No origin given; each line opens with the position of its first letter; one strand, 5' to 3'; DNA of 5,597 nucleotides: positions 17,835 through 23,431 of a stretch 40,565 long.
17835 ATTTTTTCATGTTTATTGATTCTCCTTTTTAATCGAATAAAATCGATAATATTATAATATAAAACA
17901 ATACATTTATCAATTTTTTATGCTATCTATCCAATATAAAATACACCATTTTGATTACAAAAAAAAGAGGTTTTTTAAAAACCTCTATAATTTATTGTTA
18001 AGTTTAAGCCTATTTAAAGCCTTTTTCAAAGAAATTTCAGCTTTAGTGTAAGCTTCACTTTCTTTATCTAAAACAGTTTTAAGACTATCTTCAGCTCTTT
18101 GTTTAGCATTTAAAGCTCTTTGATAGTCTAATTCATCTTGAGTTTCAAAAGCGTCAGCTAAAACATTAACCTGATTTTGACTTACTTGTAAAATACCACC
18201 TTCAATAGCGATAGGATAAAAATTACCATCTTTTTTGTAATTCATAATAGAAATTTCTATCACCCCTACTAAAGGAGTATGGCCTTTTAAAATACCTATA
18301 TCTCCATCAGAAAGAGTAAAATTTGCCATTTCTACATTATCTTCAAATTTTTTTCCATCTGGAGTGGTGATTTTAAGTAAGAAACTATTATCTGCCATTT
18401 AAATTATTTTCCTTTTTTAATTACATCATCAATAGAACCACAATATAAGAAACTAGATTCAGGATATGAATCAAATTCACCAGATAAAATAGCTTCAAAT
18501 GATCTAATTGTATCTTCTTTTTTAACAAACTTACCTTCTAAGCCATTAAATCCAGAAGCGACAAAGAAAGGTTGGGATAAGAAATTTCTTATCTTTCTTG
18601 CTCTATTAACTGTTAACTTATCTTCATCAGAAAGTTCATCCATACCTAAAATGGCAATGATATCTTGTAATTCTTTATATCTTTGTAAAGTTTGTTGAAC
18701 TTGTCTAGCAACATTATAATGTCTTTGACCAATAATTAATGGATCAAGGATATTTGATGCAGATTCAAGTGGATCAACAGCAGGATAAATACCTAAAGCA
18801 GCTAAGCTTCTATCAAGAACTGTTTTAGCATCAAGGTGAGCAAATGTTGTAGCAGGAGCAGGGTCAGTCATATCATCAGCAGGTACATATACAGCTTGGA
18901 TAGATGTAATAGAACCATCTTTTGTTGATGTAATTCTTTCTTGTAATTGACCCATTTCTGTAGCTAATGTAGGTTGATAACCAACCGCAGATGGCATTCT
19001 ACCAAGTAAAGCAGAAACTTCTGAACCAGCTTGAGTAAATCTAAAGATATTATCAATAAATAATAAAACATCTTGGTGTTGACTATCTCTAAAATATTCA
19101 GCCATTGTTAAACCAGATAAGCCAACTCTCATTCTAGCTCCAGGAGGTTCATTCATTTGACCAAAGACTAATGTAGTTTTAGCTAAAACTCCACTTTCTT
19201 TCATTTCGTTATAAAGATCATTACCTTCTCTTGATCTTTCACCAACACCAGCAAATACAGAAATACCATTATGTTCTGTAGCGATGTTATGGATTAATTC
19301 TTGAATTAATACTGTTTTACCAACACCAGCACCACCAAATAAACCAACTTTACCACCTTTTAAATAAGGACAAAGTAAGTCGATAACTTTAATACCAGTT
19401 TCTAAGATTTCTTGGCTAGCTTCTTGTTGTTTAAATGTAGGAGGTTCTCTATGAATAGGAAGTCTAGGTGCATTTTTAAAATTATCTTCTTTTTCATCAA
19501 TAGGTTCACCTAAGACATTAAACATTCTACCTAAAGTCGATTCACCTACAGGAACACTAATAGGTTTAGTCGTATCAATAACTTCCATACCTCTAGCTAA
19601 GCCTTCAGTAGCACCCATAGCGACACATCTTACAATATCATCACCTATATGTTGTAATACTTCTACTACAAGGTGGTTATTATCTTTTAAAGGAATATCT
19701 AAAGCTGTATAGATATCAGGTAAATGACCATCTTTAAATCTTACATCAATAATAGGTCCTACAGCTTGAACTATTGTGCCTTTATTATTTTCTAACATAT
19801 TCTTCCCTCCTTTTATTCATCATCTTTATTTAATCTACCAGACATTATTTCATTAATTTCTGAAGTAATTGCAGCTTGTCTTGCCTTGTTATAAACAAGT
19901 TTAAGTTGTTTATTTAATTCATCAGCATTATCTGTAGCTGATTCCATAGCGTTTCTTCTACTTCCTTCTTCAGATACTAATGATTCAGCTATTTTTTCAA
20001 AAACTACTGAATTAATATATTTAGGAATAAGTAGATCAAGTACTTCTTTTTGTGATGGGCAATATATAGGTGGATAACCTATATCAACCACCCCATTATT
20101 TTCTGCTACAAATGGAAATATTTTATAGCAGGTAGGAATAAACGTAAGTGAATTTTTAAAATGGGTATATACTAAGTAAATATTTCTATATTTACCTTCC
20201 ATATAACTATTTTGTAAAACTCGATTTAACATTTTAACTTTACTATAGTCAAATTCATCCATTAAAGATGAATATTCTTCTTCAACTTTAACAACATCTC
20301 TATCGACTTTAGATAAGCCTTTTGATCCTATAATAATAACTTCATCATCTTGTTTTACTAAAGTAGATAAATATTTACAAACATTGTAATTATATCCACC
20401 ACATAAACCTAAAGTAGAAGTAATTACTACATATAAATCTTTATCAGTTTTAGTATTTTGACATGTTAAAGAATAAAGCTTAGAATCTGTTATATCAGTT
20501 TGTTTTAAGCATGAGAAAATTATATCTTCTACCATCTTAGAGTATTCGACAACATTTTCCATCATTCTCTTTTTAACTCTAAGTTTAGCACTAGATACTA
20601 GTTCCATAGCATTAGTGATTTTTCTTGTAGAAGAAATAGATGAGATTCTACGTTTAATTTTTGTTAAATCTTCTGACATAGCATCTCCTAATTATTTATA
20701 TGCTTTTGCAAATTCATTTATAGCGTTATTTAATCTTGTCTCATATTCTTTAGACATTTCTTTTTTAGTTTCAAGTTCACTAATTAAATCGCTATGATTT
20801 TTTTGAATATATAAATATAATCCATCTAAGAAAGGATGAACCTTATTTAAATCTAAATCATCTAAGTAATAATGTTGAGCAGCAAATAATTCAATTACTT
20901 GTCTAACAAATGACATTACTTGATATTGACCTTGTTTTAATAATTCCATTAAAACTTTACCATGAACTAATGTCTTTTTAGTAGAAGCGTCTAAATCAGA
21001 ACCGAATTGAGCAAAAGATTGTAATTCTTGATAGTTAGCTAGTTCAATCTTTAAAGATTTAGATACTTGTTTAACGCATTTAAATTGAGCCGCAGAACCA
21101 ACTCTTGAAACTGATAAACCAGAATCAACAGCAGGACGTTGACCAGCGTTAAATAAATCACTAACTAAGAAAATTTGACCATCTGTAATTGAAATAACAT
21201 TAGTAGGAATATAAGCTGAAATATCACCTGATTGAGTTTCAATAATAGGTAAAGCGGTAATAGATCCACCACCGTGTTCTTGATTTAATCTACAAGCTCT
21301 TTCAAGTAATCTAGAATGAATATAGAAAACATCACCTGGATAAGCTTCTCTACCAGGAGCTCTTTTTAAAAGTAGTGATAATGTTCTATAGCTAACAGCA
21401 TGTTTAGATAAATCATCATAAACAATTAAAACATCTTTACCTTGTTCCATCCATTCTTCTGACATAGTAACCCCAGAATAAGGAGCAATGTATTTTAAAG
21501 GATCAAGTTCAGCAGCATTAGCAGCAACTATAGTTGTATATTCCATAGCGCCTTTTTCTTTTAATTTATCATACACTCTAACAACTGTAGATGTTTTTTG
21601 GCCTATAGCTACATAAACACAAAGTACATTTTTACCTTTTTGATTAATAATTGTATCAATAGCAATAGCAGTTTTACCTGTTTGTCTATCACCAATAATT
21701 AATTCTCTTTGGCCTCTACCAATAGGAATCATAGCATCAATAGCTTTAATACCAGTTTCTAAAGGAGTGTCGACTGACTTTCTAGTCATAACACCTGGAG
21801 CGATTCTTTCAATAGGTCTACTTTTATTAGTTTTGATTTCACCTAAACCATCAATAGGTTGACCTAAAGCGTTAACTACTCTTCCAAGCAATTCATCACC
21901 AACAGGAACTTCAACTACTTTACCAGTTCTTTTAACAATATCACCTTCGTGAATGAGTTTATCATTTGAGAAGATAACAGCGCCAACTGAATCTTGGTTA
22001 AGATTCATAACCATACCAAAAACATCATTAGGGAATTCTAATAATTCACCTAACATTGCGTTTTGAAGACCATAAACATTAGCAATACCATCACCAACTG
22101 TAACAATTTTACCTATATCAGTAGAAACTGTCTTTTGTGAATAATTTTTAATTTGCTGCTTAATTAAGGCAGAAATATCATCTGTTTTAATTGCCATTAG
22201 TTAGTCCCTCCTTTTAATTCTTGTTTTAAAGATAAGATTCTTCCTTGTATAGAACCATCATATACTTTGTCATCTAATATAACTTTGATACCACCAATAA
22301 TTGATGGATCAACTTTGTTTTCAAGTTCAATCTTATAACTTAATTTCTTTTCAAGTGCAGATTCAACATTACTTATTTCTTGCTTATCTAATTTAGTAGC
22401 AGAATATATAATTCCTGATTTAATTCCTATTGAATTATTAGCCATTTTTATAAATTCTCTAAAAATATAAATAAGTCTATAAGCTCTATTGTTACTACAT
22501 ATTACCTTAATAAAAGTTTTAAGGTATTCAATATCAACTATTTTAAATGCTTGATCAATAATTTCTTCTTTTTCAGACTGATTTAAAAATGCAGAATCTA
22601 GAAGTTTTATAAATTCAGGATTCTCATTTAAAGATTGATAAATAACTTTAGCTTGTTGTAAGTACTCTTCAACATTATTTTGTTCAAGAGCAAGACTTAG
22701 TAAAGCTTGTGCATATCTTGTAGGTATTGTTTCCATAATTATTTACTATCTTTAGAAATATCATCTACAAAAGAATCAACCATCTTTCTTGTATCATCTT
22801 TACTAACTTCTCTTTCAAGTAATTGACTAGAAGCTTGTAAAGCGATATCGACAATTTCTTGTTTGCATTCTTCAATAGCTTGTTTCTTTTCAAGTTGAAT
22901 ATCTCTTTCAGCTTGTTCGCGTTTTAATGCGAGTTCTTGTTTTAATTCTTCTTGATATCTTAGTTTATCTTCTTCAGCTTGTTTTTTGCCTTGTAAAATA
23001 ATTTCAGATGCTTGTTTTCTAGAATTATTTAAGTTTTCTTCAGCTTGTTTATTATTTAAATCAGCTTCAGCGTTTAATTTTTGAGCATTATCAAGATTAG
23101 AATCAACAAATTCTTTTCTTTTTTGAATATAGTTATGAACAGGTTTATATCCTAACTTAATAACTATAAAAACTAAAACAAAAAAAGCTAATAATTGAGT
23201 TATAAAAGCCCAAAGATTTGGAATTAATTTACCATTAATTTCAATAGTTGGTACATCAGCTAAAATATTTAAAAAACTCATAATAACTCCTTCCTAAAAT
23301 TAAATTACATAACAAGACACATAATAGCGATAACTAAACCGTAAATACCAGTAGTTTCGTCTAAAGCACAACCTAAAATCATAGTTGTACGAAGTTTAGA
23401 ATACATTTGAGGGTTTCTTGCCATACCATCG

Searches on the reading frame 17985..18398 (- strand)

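Call 4: search_protein_families(library=pfam, proteins=[window:17985-18398:-])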
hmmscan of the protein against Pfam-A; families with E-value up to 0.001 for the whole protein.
window:17985-18398:- (137 aa): 2 families
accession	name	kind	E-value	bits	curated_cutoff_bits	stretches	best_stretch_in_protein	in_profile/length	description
PF02823.21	ATP-synt_DE_N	-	1.2e-21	76.9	27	1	8-83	3-79/80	ATP synthase, Delta/Epsilon chain, beta-sandwich domain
PF00401.25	ATP-synt_DE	-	1.4e-09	38.4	24.6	1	88-132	1-44/47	ATP synthase, Delta/Epsilon chain, long alpha-helix domain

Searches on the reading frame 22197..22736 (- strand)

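Call 4: search_protein_families(library=pfam, proteins=[window:22197-22736:-])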
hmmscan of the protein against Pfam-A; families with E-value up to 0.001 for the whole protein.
window:22197-22736:- (179 aa): 1 family
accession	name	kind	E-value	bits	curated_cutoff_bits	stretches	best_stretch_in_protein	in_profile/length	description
PF00213.23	OSCP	-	1.6e-40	139.5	22.3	1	6-174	3-172/172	ATP synthase delta (OSCP) subunit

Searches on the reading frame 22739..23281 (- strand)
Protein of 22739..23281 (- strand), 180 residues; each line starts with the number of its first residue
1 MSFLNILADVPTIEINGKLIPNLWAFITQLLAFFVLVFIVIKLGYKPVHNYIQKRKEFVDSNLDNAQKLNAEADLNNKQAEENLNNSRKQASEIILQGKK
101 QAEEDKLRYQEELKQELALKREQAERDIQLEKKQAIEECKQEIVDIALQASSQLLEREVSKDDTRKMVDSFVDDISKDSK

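Call 4: search_protein_families(library=pfam, proteins=[window:22739-23281:-])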
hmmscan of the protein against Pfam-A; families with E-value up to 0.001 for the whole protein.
window:22739-23281:- (180 aa): 1 family
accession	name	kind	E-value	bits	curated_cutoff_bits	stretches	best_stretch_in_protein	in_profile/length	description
PF00430.23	ATP-synt_B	-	1.7e-25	90.1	28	1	26-155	2-131/132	ATP synthase B/B' CF(0)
